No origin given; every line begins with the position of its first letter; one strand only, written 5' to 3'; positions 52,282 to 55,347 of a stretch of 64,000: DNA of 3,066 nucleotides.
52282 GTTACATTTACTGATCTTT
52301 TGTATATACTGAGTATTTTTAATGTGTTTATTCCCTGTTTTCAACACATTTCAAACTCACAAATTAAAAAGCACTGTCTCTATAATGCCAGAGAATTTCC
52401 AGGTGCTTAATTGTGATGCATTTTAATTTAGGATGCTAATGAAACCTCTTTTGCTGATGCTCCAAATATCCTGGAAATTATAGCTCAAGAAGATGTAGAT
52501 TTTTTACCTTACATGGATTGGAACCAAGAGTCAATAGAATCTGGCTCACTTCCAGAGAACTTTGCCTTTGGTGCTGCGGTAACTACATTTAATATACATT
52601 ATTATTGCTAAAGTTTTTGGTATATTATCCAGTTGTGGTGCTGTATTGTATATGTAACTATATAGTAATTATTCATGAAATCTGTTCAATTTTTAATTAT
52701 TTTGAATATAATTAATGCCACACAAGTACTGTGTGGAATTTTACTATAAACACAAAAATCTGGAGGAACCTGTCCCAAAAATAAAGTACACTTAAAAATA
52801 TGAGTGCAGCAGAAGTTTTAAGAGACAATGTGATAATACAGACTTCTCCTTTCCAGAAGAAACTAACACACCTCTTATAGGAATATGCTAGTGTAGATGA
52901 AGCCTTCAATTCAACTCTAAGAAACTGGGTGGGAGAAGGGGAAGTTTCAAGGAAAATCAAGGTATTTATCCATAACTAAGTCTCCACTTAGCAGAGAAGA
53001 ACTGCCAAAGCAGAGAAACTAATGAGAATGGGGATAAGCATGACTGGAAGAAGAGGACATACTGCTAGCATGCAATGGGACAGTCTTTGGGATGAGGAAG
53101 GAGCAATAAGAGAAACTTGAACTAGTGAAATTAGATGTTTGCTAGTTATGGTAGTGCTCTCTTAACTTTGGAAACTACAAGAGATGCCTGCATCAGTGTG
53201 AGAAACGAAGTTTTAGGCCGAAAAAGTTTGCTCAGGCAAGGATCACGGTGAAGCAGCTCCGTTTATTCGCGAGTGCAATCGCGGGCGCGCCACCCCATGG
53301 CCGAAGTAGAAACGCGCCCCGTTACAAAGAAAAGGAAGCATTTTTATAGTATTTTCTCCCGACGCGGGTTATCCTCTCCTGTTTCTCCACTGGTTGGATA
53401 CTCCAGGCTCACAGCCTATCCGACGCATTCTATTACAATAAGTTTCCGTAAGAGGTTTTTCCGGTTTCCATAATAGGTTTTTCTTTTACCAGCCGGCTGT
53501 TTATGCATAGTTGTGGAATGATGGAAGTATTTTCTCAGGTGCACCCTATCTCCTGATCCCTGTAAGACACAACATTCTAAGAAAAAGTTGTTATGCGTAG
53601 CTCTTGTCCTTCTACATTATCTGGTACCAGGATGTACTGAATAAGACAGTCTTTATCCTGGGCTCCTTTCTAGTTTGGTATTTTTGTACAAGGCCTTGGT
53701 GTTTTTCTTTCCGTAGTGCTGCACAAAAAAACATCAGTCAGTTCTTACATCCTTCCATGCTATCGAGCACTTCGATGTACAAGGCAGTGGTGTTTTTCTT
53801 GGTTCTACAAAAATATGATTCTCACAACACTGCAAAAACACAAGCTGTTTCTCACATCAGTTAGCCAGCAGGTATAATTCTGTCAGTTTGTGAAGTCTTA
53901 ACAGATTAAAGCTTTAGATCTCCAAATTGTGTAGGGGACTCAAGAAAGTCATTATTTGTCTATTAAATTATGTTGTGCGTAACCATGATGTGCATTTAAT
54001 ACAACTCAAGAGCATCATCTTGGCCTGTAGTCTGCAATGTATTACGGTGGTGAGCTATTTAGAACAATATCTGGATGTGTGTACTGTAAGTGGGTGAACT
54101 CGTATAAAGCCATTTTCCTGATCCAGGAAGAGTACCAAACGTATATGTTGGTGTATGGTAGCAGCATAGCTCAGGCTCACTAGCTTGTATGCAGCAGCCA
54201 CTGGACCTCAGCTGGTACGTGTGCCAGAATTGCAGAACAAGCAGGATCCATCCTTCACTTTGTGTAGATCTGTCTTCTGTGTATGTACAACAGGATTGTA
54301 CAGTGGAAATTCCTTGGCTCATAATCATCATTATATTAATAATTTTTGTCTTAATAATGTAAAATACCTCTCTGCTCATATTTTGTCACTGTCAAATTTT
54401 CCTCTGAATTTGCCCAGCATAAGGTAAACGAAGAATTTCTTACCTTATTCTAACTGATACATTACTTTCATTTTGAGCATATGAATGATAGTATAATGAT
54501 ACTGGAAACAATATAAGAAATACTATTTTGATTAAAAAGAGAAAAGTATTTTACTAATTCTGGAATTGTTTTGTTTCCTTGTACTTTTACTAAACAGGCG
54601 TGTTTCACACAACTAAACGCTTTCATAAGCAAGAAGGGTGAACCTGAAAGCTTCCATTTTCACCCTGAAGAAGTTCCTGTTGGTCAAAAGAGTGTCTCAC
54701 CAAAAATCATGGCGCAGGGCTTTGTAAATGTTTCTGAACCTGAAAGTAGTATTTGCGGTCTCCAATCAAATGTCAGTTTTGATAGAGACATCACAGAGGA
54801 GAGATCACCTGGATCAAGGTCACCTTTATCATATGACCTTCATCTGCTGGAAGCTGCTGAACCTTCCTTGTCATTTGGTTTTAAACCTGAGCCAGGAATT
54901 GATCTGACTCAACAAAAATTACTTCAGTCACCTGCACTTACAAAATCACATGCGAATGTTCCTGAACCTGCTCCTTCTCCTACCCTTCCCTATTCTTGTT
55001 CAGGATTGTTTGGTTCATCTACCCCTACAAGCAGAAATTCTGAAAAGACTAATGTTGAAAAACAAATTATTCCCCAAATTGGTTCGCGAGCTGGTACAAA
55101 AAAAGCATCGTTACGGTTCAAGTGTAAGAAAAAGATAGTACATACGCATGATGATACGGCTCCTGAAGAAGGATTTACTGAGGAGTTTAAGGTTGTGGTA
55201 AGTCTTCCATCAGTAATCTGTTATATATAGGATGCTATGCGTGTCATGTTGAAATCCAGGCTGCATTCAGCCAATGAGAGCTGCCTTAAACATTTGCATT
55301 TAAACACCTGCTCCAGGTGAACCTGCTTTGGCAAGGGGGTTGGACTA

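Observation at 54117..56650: Tandem ~650-bp repeat array around exon 31 creating decoy copies of its acceptor region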

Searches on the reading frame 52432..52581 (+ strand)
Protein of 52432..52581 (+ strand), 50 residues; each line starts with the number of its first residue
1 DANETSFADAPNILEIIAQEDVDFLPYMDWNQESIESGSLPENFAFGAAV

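Call 18: search_protein_families(library=pfam, proteins=[window:52432-52581:+], max_evalue=0.1)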
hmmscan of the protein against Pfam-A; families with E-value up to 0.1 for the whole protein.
seq(50 aa): 0 families

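Call 41: search_solved_structures(query=window:52432-52581:+, max_evalue=1, show_alignments=1)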
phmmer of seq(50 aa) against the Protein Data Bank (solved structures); distinct sequences matched with E-value up to 1: 2.
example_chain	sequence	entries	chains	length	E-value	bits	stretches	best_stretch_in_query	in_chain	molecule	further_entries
11jf_P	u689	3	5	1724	9.4e-08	35.1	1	1-36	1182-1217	Protein mono-ADP-ribosyltransferase PARP4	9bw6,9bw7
5kb5_A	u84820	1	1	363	0.71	13.8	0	16-36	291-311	Adenosine kinase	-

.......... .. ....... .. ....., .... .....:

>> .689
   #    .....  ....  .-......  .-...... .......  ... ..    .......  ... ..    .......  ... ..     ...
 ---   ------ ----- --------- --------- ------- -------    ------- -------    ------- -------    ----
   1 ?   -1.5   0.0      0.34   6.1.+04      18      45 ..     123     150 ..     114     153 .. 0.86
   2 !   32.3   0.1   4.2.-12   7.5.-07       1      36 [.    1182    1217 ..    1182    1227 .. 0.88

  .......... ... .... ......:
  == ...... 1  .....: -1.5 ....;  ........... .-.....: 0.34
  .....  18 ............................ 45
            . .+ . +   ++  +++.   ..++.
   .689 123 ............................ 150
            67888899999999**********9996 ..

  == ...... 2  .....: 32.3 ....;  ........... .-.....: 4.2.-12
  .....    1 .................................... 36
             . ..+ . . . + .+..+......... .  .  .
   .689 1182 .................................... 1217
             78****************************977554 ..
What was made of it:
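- On PARP4 largest, positively selected disordered exon (human exon 30 equivalent): The upstream exon aligns to human residues 1182-1217 (call 41).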

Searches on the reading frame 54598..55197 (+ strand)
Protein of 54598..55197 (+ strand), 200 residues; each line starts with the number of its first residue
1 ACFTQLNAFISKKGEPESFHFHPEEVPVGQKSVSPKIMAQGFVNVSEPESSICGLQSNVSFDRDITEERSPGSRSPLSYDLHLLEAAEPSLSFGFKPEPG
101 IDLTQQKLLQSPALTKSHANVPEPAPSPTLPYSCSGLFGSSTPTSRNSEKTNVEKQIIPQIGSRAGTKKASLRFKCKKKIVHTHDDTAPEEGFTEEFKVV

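Call 8: find_homologous_proteins(query=window:54598-55197:+)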
Query seq(200 aa) (200 aa): 3 proteins with E <= 0.001 among 143 candidates.
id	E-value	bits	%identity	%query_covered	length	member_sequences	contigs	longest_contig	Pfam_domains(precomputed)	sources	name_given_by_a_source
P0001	4.1e-53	198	45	96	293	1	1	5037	-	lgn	-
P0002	4.9e-49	185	54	96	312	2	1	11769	-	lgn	-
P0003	1.1e-38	151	48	100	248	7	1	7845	-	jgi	-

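Call 11: find_encoding_contigs(protein=P0002, flank=10000)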
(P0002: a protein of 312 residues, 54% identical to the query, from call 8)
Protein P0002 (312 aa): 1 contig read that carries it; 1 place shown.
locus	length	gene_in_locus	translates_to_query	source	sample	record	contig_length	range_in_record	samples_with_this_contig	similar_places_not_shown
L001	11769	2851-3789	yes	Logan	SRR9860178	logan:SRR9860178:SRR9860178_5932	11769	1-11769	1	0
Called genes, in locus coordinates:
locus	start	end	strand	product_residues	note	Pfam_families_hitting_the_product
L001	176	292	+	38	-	-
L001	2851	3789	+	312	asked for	-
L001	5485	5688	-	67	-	-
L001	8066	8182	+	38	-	-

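Call 12: find_encoding_contigs(protein=P0001, flank=10000)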
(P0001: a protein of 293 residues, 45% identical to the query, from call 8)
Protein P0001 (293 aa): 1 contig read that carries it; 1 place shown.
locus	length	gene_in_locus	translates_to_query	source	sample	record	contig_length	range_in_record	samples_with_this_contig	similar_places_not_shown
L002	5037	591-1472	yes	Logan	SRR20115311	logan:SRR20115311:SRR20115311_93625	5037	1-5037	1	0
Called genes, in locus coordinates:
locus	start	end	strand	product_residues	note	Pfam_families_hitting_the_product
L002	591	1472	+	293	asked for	-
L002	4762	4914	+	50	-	-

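Call 13: find_encoding_contigs(protein=P0003, flank=10000)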
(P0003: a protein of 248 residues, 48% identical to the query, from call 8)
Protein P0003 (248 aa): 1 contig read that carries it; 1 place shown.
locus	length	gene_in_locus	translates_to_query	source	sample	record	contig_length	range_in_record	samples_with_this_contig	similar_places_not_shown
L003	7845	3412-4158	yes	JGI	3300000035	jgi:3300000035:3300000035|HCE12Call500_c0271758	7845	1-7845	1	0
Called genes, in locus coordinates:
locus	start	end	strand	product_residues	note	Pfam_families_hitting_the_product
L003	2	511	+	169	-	?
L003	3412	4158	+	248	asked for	-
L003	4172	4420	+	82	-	-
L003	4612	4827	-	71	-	-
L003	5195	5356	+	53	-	-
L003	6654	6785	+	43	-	-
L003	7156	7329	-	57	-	-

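Call 18: search_protein_families(library=pfam, proteins=[window:54598-55197:+], max_evalue=0.1)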
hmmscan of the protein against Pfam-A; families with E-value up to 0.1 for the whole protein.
seq(200 aa): 0 families

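Call 27: find_homologous_proteins(query=A3, max_evalue=0.001)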
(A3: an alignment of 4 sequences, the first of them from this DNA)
Query A3 (4 sequences) (200 aa, profile of the alignment): 3 proteins with E <= 0.001 among 8000 candidates.
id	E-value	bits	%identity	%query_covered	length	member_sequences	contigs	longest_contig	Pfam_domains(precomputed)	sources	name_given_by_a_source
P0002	1.2e-137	475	54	96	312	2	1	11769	-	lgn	-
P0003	9.9e-132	456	48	100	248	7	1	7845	-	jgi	-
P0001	1.5e-131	455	45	96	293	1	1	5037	-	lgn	-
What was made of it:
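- Tried and rejected: A profile protein search returned the same three proteins (call 27).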

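Call 28: find_related_loci(query=A3, collection=metagenome_contigs, flank=5000)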
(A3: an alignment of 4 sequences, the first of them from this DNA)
Query A3 (200 aa) in metagenome_contigs; peptide patterns used: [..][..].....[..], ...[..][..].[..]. (x = any residue, [..] = any of these).
328 stretches matched a pattern; 2 encode a relative of the query (tblastn E <= 1e-3); 2 distinct loci.
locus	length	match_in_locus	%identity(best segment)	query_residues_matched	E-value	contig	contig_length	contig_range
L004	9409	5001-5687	48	1-200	6e-46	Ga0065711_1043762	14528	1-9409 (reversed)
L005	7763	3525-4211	48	1-200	6e-46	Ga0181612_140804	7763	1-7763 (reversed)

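Call 40: search_solved_structures(query=A3, max_evalue=10, show_alignments=2)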
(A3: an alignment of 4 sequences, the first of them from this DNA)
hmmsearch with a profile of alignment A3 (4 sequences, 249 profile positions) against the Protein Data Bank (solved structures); distinct sequences matched with E-value up to 10: 0.
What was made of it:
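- On PARP4 largest, positively selected disordered exon (human exon 30 equivalent): A profile of the four bird-type exon translations finds nothing in the PDB sequence set, which includes full-length human PARP4, at E <= 10 (call 40).
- Closest known: The rapidly evolving largest exon of PARP4. Different: There is no detectable sequence similarity to the human exon (call 40).
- There is no detectable sequence similarity between this exon and human PARP4 (call 40), so equivalence to human exon 30 rests on position only. The exon has no detectable similarity to human PARP4 (call 40).
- Tried and rejected: Sequence homology of the exon to human PARP4 was not detectable (call 40).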
